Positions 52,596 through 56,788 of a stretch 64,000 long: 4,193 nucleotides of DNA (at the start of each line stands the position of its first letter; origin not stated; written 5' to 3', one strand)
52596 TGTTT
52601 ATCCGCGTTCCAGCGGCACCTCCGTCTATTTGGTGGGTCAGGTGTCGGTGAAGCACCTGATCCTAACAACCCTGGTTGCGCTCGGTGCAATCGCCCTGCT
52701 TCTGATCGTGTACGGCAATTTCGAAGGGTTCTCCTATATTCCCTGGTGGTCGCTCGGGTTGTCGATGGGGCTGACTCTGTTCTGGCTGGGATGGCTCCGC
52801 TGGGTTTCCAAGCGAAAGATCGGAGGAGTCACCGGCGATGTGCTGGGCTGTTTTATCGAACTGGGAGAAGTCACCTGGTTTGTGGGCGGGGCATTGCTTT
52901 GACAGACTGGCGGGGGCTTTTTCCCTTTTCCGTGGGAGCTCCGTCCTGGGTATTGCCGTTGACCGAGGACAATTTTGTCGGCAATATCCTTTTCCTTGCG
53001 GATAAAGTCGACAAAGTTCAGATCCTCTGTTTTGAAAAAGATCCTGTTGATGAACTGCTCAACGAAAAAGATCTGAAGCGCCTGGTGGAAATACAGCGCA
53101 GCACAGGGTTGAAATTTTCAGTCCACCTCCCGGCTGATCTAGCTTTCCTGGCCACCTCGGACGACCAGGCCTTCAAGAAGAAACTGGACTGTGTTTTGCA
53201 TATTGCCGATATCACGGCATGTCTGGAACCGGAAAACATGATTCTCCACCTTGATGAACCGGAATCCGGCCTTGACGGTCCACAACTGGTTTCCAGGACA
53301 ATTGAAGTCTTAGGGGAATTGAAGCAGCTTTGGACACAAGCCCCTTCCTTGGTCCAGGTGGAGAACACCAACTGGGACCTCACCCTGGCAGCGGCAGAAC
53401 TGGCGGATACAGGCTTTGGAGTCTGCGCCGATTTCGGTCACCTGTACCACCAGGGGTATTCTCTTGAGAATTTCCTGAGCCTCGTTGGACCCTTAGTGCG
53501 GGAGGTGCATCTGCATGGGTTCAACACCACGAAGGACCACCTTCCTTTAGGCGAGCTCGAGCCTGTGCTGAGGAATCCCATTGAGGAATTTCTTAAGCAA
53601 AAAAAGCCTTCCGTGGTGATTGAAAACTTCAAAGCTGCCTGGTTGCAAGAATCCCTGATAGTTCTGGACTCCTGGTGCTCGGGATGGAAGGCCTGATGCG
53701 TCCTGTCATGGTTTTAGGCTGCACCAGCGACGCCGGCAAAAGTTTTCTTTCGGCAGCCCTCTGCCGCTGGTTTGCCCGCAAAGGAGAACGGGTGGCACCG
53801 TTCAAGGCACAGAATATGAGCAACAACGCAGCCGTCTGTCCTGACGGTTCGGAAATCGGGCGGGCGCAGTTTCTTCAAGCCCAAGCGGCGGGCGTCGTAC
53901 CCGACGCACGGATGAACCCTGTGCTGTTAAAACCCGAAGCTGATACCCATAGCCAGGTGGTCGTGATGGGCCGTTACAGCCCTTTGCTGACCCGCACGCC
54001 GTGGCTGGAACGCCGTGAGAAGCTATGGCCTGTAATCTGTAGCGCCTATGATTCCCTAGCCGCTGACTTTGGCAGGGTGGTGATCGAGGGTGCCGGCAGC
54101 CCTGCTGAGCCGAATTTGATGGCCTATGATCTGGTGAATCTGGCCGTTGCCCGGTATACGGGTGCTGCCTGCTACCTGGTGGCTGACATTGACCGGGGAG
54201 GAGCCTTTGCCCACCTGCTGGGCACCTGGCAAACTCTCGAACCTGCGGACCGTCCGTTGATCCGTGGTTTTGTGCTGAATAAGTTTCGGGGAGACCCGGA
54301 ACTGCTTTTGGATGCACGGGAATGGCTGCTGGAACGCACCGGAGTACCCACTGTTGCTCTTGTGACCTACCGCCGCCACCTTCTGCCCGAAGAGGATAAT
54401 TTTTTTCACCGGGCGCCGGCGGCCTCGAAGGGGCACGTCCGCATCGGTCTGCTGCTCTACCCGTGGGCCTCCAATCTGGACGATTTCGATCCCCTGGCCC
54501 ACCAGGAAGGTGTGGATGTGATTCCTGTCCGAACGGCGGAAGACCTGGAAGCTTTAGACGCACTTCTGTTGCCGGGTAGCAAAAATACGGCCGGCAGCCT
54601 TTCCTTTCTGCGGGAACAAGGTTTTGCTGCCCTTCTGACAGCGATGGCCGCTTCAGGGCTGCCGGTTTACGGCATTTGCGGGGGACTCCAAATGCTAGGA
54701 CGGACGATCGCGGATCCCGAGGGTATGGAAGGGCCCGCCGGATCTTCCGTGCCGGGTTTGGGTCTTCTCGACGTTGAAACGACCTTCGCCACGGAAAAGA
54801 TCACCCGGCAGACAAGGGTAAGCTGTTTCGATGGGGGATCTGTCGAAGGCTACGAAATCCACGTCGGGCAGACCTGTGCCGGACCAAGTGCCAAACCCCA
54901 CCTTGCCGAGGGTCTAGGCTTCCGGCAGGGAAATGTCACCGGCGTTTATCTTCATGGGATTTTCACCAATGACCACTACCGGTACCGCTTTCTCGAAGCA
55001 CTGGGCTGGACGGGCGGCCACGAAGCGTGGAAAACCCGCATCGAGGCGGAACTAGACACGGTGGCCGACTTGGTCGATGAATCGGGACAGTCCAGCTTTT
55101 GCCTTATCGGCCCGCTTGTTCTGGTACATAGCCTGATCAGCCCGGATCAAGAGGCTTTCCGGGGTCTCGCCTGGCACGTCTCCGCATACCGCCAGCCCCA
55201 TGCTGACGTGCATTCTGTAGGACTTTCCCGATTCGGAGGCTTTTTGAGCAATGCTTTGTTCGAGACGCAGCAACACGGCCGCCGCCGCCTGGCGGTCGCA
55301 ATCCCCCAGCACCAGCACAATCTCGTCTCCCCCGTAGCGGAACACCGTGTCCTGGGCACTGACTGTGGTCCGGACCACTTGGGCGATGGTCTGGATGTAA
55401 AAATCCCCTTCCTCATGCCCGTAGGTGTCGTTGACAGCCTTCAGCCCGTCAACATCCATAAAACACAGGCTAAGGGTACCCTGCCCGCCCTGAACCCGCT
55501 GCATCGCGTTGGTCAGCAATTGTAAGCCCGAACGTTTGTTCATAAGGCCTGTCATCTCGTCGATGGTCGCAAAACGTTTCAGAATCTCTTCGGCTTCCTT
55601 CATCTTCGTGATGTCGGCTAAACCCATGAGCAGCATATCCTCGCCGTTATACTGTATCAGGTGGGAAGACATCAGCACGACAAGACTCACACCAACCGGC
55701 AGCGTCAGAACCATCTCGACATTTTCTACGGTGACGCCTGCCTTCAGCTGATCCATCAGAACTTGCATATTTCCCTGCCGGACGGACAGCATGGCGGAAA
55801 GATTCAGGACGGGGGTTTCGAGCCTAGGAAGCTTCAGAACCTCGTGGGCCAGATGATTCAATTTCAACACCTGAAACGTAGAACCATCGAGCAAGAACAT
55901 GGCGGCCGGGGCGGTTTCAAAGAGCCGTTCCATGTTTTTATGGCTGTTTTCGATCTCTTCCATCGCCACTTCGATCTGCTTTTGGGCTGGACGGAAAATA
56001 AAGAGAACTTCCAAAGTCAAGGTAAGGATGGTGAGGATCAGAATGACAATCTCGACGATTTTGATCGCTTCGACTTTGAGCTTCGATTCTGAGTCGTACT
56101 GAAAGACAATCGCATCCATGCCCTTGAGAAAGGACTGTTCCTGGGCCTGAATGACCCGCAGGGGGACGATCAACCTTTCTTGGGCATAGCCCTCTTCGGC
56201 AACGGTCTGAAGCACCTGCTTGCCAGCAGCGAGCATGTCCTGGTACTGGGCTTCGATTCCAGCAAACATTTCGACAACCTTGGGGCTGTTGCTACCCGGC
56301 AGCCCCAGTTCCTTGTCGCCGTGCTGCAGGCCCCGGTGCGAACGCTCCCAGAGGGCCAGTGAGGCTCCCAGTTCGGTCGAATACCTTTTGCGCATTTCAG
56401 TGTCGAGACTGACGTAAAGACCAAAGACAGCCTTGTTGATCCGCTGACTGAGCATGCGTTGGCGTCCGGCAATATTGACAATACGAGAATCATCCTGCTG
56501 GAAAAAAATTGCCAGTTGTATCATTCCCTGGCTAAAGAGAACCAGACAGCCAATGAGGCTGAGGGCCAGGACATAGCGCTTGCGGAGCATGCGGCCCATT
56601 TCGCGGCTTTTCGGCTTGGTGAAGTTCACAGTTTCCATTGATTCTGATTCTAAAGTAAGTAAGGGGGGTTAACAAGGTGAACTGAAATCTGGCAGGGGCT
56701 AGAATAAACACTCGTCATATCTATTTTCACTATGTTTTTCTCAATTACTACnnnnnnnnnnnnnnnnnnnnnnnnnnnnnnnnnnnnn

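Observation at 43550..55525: Divergent cobamide island joins an MtaB/RACo methyl-transfer module to cobamide salvage and remodelling genes, with no corrinoid protein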

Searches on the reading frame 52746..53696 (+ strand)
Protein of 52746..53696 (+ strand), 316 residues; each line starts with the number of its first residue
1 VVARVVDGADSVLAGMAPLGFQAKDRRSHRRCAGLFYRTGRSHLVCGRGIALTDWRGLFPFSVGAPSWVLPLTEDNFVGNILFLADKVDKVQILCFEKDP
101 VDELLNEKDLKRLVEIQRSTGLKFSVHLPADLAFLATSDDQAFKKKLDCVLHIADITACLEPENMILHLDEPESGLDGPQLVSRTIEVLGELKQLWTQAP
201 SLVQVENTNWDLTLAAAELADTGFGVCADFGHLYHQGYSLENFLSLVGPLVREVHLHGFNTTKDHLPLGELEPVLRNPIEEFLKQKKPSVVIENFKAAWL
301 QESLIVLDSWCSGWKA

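Call 3: search_protein_families(library=pfam, proteins=[window:52746-53696:+])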
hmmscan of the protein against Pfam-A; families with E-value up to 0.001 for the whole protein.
window:52746-53696:+ (316 aa): 1 family
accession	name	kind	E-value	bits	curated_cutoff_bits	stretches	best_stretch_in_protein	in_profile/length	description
PF01261.30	AP_endonuc_2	-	1.6e-08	35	31.1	1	91-270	12-204/249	Xylose isomerase-like TIM barrel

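Call 4: search_protein_families(library=ncbifam, proteins=[window:52746-53696:+])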
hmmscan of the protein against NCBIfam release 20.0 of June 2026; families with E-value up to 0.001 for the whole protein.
window:52746-53696:+ (316 aa): 1 family
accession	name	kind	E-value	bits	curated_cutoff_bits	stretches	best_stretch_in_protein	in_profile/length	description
NF041277.1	coba_remo_CbiR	equivalog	7.8e-49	166.4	105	1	61-308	1-248/249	cobamide remodeling phosphodiesterase CbiR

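Call 53: find_homologous_proteins(query=window:52899-53696:+, max_evalue=1e-10)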
Query window:52899-53696:+ (265 aa): 5 proteins with E <= 1e-10 among 1237 candidates.
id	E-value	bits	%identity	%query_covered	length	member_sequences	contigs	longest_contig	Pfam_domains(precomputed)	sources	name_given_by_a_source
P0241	4.2e-177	605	100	100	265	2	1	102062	PF01261.31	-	-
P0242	1.6e-90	321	59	98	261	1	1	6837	-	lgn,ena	-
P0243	2.4e-89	317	57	98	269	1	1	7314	PF01261.31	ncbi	-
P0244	4.8e-89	316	63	94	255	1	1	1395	-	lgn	-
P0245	2.0e-59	219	49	91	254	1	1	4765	PF01261.31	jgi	jgi:sugar phosphate isomerase/epimerase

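Call 54: find_encoding_contigs(protein=P0242, flank=7000, max_places=1)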
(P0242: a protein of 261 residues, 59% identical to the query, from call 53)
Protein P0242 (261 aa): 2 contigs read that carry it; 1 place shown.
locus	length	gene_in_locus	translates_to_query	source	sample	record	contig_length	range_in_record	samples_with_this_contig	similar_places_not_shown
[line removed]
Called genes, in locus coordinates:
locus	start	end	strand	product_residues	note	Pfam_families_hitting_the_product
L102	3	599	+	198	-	?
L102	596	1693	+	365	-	PF00155:Aminotran_1_2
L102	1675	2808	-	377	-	PF02277:DBI_PRT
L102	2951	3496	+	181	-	PF02283:CobU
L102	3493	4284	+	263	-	PF02654:CobS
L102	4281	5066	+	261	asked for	-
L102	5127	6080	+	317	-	PF00535:Glycos_transf_2, PF10111:Glyco_tranf_2_2 (faint), PF13641:Glyco_tranf_2_3 (weak)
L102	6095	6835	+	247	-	?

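Call 55: find_encoding_contigs(protein=P0243, flank=7500, max_places=1)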
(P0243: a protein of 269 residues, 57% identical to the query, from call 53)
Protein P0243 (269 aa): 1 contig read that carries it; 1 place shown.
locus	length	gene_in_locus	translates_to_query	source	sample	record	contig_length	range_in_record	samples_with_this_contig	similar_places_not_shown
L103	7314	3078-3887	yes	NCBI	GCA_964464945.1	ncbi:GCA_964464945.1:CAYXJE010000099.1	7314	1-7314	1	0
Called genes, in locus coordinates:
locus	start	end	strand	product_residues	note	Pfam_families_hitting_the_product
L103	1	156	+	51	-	?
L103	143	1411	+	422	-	PF10114:PocR, PF00165:HTH_AraC, PF12833:HTH_18, PF00165:HTH_AraC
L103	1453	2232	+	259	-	PF07796:DUF1638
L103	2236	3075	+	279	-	PF02654:CobS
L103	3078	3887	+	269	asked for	PF01261:AP_endonuc_2 (weak)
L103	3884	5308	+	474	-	PF01656:CbiA, PF13500:AAA_26, PF07685:GATase_3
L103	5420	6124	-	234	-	PF00165:HTH_AraC (faint), PF12833:HTH_18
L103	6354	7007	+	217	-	PF06283:ThuA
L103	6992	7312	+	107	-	?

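Call 56: find_encoding_contigs(protein=P0245, flank=5000, max_places=1)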
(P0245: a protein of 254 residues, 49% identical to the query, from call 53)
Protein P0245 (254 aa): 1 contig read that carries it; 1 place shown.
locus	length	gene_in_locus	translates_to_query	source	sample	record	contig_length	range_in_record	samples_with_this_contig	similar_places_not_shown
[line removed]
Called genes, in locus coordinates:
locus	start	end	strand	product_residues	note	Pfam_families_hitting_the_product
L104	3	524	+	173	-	?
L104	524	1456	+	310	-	PF02654:CobS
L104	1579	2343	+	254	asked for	PF01261:AP_endonuc_2 (weak)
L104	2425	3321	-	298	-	PF02311:AraC_binding, PF07883:Cupin_2, PF00165:HTH_AraC (faint), PF12833:HTH_18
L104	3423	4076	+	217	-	PF06283:ThuA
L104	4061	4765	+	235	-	?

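Call 70: search_protein_families(library=ncbifam, proteins=[L103:3078-3887:+, L103:1453-2232:+, L102:4281-5066:+], max_evalue=0.001)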
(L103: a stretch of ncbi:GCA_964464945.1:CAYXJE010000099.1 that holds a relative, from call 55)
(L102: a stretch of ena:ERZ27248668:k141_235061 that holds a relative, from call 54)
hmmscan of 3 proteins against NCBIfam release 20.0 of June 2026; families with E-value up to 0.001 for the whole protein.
L103:3078-3887:+ (269 aa): 1 family
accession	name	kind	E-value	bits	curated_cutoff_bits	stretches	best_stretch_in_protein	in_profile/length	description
NF041277.1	coba_remo_CbiR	equivalog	2.5e-45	154.9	105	1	13-261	1-248/249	cobamide remodeling phosphodiesterase CbiR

L103:1453-2232:+ (259 aa): 0 families

L102:4281-5066:+ (261 aa): 1 family
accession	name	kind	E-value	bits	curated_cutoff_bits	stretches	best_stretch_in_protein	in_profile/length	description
NF041277.1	coba_remo_CbiR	equivalog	5.9e-46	157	105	1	10-258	1-248/249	cobamide remodeling phosphodiesterase CbiR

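Call 81: list_cluster_members(proteins=[P0243, P0242, P0002, P0124])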
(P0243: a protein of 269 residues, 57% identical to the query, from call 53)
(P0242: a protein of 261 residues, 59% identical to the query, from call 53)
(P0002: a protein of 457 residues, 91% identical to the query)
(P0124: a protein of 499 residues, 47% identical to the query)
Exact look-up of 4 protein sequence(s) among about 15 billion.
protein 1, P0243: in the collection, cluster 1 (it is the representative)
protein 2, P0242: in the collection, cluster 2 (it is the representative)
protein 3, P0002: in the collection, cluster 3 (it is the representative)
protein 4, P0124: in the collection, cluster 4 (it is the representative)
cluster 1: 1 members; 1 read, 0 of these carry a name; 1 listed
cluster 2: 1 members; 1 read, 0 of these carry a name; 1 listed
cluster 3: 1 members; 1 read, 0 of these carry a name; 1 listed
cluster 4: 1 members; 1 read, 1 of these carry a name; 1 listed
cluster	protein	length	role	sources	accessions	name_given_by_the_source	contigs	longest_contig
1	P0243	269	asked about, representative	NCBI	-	-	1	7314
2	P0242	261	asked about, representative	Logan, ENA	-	-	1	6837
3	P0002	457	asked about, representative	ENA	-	-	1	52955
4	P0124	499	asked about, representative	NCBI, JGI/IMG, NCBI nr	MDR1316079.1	MAG: hypothetical protein LBK13_04315 [Spirochaetales bacterium] | hypothetical protein | hypothetical protein [Spirochaetales bacterium]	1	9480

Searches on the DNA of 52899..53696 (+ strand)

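Call 83: search_rna_families(sources=[L102, L103, L104, L088, L089, L105, L086], threshold=gathering)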
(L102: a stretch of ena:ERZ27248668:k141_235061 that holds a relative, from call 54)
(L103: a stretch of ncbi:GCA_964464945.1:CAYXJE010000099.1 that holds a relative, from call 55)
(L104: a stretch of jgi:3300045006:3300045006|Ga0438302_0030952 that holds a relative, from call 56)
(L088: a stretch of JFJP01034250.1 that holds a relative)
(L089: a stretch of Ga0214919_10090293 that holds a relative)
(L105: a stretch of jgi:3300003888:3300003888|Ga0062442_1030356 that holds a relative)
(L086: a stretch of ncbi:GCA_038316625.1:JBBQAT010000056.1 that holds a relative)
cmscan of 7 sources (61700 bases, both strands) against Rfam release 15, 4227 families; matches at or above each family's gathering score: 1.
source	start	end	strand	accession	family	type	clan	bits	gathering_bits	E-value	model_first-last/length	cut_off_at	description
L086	55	138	+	RF00005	tRNA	Gene; tRNA;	CL00001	53.1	29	1.4e-08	1-71/71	no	tRNA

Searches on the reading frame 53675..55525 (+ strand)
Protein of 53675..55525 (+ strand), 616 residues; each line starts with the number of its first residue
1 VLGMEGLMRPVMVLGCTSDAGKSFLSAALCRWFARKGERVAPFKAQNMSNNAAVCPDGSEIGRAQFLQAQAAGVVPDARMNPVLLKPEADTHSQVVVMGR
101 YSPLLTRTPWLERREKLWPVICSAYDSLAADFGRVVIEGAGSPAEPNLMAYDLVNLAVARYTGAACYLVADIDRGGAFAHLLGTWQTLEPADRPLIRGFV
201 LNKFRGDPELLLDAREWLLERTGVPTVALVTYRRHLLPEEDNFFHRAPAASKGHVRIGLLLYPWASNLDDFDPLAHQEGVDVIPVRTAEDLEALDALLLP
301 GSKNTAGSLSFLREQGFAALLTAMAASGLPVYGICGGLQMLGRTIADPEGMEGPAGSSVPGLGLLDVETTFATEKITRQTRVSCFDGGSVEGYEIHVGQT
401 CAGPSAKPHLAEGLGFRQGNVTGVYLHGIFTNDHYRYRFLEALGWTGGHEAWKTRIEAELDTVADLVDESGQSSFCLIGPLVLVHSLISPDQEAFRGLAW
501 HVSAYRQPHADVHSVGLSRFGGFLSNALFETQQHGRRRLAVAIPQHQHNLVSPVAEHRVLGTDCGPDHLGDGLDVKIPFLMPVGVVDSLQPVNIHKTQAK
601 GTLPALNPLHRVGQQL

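Call 3: search_protein_families(library=pfam, proteins=[window:53675-55525:+])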
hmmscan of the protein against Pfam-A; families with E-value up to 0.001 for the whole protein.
window:53675-55525:+ (616 aa): 4 families
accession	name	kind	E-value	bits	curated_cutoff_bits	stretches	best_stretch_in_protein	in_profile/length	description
PF07685.20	GATase_3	-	2e-45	155.2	27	1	256-433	1-194/196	CobB/CobQ-like glutamine amidotransferase domain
PF01656.29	CbiA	-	6e-19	68.7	25.4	1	11-236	1-115/125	CobQ/CobB/MinD/ParA nucleotide binding domain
PF13500.12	AAA_26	-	7.7e-11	42.7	27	1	11-237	3-195/198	AAA domain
PF01174.25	SNO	-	1.9e-07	31.6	27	1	281-367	21-98/188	SNO glutamine amidotransferase family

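Call 4: search_protein_families(library=ncbifam, proteins=[window:53675-55525:+])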
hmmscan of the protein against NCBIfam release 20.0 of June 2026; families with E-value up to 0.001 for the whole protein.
window:53675-55525:+ (616 aa): 10 families
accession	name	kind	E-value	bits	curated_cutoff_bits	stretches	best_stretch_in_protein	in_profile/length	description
NF001989.1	PRK00784.1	equivalog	1.1e-156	522.3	273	1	10-470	2-469/480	cobyric acid synthase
TIGR00313.1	cobQ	equivalog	4.5e-128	428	309.9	1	11-470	1-471/477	cobyric acid synthase CobQ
TIGR03800.1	PLP_synth_Pdx2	equivalog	1.5e-09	38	105.55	1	277-349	20-91/184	pyridoxal 5'-phosphate synthase glutaminase subunit PdxT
NF002204.1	PRK01077.1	equivalog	3.7e-09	36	254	1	294-429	278-419/420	cobyrinic acid a,c-diamide synthase CobB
NF052463.1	L2IsogltmlsynGatDStaph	equivalog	2.8e-06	27.3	450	1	290-417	47-168/237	lipid II isoglutaminyl synthase subunit GatD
TIGR01855.1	IMP_synth_hisH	equivalog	5.2e-06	26.4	105.4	1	266-346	9-89/198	imidazole glycerol phosphate synthase subunit HisH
NF004921.0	PRK06278.1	equivalog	1.2e-05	24.5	354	0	282-374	25-111/482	cobyrinic acid a,c-diamide synthase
TIGR00379.1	cobB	subfamily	2.7e-05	23.2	261.4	0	269-350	261-343/449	cobyrinic/hydrogenobyrinic acid a,c-diamide synthase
NF010471.0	PRK13896.1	equivalog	9.2e-05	21.6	693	0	287-350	268-330/433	cobyrinic acid a,c-diamide synthase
NF010608.0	PRK14004.1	equivalog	0.00054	19.7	216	1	286-365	30-107/210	imidazole glycerol phosphate synthase subunit HisH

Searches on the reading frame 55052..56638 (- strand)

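Call 6: search_protein_families(library=pfam, proteins=[window:55052-56638:-])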
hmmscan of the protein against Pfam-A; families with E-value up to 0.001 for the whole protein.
window:55052-56638:- (528 aa): 2 families
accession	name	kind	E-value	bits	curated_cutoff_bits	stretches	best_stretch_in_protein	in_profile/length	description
PF00990.26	GGDEF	-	2.6e-37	128.5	23.8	1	357-512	1-159/161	Diguanylate cyclase, GGDEF domain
PF13675.11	PilJ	-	7e-13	49.1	26.6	1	47-152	6-108/114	Type IV pili methyl-accepting chemotaxis transducer N-term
